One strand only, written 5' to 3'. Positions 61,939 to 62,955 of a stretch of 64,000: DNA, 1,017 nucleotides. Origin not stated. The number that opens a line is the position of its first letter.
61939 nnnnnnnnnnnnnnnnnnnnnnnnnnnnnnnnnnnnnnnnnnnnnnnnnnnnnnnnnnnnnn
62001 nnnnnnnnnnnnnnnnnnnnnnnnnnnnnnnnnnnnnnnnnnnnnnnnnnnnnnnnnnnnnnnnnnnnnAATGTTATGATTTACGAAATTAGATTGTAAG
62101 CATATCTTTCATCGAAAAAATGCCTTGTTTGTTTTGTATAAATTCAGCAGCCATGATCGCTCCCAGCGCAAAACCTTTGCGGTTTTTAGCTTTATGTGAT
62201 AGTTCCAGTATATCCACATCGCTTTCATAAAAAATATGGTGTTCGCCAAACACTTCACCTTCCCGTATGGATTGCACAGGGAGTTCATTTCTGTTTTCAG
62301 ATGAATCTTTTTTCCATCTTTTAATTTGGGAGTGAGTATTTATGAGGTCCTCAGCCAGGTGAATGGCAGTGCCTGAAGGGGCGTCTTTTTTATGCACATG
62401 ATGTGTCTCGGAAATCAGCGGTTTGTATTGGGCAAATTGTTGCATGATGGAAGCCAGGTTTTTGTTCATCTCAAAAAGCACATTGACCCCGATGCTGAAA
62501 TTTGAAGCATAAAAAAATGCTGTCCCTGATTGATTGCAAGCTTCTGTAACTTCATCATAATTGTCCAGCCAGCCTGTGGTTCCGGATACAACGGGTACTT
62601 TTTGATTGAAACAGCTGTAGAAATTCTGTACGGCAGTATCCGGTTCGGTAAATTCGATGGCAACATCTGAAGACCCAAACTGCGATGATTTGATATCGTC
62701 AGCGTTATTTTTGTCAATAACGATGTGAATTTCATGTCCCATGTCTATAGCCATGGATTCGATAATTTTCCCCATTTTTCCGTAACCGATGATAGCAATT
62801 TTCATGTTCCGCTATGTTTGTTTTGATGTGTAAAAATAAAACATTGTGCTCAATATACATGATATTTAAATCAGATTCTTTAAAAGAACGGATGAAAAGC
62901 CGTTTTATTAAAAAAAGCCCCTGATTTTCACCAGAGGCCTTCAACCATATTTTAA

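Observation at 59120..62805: dapB-lepB string continues into a membrane-anchored S26 paralog that has lost both catalytic residues, followed 5 nt later by a WbqC-family gene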

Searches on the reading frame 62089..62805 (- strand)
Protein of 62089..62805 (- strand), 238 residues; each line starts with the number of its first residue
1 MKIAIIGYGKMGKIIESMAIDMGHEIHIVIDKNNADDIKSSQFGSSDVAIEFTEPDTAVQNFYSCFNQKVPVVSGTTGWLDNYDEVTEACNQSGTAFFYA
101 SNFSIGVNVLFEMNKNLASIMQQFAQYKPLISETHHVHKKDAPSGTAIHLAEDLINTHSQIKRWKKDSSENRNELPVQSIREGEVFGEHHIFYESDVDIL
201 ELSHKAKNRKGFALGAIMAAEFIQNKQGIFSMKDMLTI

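Call 3: search_protein_families(library=pfam, proteins=[window:62089-62805:-], max_evalue=0.1)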
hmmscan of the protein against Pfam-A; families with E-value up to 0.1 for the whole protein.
window:62089-62805:- (238 aa): 8 families
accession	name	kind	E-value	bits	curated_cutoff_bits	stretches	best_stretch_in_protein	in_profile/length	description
PF05173.19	DapB_C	-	4.1e-37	127.4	27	1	106-236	1-121/121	Dihydrodipicolinate reductase, C-terminus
PF01113.26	DapB_N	-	9.1e-16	58.5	25.6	1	1-103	1-124/124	Dihydrodipicolinate reductase, N-terminus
PF03807.23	F420_oxidored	-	0.00041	21.3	21.6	1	2-35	1-35/94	NADP oxidoreductase coenzyme F420-dependent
PF17836.7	PglD_N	-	0.00054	20.9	23.4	1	2-40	1-40/78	PglD N-terminal domain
PF03446.21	NAD_binding_2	-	0.046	14.2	21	0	2-42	1-42/161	NAD binding domain of 6-phosphogluconate dehydrogenase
PF00044.30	Gp_dh_N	-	0.064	14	31.7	0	1-30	1-29/101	Glyceraldehyde 3-phosphate dehydrogenase, NAD binding domain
PF22660.2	RS_preATP-grasp-like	-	0.078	13.8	27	0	1-61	2-58/98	Ribonucleotide synthetase preATP-grasp domain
PF02737.24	3HCDH_N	-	0.082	13.3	22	0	2-33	1-31/180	3-hydroxyacyl-CoA dehydrogenase, NAD binding domain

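Call 4: search_protein_families(library=ncbifam, proteins=[window:62089-62805:-], max_evalue=0.1)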
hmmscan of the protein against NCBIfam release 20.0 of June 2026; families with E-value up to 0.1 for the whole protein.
window:62089-62805:- (238 aa): 8 families
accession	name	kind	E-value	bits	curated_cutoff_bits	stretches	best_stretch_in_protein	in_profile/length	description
TIGR00036.1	dapB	equivalog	1.9e-43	148.9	122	1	34-236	63-269/270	4-hydroxy-tetrahydrodipicolinate reductase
TIGR02130.1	dapB_plant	equivalog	0.00011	21.4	294.55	1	22-226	45-253/275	dihydrodipicolinate reductase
NF007161.0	PRK09599.1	subfamily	0.013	14.8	271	1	1-36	1-35/302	NADP-dependent phosphogluconate dehydrogenase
NF006409.0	PRK08655.1-3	equivalog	0.017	14.7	310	1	1-33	1-35/290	prephenate dehydrogenase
TIGR00872.1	gnd_rel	equivalog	0.038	13.2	297.2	1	1-35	1-34/299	phosphogluconate dehydrogenase (NAD(+)-dependent, decarboxylating)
NF004675.0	PRK06019.1-1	equivalog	0.039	12.7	375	1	3-33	12-41/375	5-(carboxyamino)imidazole ribonucleotide synthase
TIGR03026.1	NDP-sugDHase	subfamily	0.059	12.1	189.8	1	1-41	1-42/413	nucleotide sugar dehydrogenase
NF041297.1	UDPGDh_AglM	equivalog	0.091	11.6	670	0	1-40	1-41/429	UDP-glucose 6-dehydrogenase AglM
